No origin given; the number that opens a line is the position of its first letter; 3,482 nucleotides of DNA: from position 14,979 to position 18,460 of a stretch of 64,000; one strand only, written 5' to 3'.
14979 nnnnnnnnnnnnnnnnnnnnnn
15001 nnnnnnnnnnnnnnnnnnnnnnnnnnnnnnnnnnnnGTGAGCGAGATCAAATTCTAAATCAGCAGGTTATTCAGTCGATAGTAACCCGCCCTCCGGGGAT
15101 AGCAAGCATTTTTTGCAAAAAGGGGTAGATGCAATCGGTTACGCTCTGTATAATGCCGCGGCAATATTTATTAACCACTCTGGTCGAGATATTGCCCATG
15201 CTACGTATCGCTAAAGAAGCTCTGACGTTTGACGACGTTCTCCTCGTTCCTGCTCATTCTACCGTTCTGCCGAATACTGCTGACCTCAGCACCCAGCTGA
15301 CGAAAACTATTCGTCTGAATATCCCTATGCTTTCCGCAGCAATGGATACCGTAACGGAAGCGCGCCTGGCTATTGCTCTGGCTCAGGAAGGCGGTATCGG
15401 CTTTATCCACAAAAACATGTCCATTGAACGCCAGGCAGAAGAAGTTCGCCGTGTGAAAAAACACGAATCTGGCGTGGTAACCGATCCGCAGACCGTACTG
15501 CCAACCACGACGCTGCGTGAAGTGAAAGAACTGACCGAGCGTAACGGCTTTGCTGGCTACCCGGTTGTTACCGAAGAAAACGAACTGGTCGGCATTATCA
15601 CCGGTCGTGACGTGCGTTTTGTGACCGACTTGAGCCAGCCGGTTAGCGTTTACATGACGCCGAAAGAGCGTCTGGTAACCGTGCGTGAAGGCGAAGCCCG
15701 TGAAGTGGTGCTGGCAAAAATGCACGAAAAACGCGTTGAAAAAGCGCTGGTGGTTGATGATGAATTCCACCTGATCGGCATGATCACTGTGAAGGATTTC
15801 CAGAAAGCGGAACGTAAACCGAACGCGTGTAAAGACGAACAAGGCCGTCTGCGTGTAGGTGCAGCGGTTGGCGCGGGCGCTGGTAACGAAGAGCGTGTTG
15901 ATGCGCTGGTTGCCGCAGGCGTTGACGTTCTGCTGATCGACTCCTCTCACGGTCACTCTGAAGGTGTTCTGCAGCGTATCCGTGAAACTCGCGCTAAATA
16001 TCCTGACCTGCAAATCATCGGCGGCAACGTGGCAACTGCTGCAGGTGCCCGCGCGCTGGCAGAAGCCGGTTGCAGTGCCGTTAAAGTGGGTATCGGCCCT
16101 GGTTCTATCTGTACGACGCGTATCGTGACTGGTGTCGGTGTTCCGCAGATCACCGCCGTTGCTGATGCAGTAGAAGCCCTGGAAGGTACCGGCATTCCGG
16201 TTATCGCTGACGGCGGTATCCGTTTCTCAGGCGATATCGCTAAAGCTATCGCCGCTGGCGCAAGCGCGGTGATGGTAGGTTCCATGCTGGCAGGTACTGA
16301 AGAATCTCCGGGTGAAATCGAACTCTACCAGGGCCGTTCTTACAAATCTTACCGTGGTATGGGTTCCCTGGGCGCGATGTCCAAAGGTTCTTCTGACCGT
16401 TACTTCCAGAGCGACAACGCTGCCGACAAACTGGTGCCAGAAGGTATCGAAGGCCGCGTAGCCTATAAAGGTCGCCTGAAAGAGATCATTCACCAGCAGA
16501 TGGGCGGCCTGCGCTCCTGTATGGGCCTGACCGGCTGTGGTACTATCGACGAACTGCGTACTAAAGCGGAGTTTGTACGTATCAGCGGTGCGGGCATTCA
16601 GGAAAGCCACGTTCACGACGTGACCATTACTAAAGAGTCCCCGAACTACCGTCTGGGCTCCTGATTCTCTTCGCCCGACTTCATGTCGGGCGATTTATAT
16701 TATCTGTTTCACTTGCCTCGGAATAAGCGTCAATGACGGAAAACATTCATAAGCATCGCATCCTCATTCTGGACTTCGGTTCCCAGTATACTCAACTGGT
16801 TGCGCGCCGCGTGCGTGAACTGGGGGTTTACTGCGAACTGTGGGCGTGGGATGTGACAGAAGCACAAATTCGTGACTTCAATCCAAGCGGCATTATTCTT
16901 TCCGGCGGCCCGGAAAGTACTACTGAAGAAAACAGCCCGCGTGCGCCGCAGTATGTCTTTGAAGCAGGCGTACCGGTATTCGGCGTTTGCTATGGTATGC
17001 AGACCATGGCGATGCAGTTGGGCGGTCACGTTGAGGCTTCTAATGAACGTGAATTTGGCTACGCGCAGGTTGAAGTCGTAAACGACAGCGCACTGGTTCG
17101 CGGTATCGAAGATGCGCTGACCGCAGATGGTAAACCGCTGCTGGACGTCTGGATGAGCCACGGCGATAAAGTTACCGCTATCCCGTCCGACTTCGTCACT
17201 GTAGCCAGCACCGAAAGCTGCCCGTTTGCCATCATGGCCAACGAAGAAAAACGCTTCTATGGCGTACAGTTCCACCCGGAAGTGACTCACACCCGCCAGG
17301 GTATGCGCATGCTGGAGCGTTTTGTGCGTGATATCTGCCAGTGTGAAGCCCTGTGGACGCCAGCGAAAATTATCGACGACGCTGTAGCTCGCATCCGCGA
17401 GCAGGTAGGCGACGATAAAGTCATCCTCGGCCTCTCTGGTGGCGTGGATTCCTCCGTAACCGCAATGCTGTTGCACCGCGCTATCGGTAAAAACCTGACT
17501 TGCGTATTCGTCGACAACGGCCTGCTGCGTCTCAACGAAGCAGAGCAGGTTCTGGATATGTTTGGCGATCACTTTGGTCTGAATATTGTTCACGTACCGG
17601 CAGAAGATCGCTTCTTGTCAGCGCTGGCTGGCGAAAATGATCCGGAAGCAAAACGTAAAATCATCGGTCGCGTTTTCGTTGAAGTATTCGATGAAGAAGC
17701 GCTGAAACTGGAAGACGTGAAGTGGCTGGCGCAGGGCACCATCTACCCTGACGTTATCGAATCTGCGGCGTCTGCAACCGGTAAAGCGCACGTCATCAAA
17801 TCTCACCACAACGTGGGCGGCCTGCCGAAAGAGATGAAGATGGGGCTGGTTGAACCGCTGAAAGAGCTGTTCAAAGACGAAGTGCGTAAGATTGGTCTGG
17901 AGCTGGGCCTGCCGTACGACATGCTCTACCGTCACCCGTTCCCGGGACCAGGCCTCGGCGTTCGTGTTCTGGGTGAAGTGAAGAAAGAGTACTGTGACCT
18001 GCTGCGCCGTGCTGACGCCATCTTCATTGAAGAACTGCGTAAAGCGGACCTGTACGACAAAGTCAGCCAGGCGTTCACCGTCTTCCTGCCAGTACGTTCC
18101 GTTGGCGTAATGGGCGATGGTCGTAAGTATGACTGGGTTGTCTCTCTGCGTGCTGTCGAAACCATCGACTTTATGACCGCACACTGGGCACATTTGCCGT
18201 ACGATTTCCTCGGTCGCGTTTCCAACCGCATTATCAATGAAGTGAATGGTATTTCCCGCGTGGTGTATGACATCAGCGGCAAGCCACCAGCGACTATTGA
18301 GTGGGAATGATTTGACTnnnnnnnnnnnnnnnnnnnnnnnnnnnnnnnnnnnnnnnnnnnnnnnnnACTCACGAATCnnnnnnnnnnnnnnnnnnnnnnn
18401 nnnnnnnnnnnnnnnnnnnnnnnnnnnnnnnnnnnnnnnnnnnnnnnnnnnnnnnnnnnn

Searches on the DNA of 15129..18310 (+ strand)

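Call 74: search_dna_similar(query=window:15129-18310:+, collection=ecoli_genomes, mode=near, max_rows=3)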
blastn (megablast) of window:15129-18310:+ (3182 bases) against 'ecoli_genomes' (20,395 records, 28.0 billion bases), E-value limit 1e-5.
Records with a match: 5425; places in all: 5425; records where one place covers at least 80% of the query: 5425.
Genomes with a match: 5425 of 5426; with a place that covers at least 80% of the query: 5425. Places per genome that has any: lowest 1, median 1, highest 1. On chromosomes: 5425 places; on plasmids: 0.
Best place of each record, by identity: >=99% 571; 95-99% 4852; 90-95% 2.
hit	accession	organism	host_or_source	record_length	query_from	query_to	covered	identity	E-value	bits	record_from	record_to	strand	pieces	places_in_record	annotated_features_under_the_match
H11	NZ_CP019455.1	Escherichia coli strain FHI_NMBU_03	Homo sapiens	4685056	1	3182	100%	99.9%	0e+0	5860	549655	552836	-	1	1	guaA: glutamine-hydrolyzing GMP synthase | guaB: IMP dehydrogenase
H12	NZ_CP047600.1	Escherichia coli O84:H7 strain Trh52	Homo sapiens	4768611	1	3182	100%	99.9%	0e+0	5860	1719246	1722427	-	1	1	guaA: glutamine-hydrolyzing GMP synthase | guaB: IMP dehydrogenase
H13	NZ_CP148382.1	Escherichia coli strain Z1323HEC0016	Homo sapiens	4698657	1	3182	100%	99.9%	0e+0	5860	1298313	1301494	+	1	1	guaA: glutamine-hydrolyzing GMP synthase | guaB: IMP dehydrogenase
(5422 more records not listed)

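Call 77: get_annotated_region(hit=H11, flank=18000)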
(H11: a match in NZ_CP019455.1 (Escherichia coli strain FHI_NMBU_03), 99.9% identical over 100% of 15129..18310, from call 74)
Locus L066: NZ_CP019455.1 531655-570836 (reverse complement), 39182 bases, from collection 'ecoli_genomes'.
description: Escherichia coli strain FHI_NMBU_03 chromosome, complete genome
organism: Escherichia coli strain FHI_NMBU_03 (NCBI taxid 562)
replicon: chromosome; assembly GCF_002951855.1
host: Homo sapiens; source: fecal sample; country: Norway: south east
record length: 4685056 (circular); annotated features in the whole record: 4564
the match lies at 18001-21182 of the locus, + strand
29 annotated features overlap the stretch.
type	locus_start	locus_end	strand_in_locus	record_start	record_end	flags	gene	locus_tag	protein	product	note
CDS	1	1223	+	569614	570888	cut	hisS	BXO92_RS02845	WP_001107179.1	histidine--tRNA ligase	-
CDS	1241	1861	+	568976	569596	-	yfgM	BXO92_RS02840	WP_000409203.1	ancillary SecYEG translocon subunit YfgM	-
CDS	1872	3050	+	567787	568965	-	bamB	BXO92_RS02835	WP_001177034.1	outer membrane protein assembly factor BamB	-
CDS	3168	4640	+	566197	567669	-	der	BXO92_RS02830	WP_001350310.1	ribosome biogenesis GTPase Der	-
CDS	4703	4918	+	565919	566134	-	-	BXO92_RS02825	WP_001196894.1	zinc ribbon domain-containing protein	-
CDS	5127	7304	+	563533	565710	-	sinH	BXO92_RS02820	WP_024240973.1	intimin-like inverse autotransporter SinH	-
CDS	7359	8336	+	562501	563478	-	-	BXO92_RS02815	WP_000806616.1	SinI family autotransporter-associated protein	-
CDS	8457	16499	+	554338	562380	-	-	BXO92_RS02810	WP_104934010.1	adhesion domain-containing protein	-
CDS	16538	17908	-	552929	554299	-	xseA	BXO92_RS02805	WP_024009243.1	exodeoxyribonuclease VII large subunit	-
CDS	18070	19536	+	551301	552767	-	guaB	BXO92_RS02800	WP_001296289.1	IMP dehydrogenase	-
CDS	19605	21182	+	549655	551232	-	guaA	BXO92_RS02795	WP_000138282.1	glutamine-hydrolyzing GMP synthase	-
CDS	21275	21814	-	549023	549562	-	yfgI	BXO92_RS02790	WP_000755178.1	DUF5384 family protein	-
CDS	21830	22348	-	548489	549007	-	yfgH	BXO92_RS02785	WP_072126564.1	glycine zipper 2TM domain-containing protein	-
CDS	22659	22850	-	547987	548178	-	yfgG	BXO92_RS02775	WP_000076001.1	YfgG family protein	-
CDS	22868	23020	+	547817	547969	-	-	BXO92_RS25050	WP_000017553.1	hypothetical protein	-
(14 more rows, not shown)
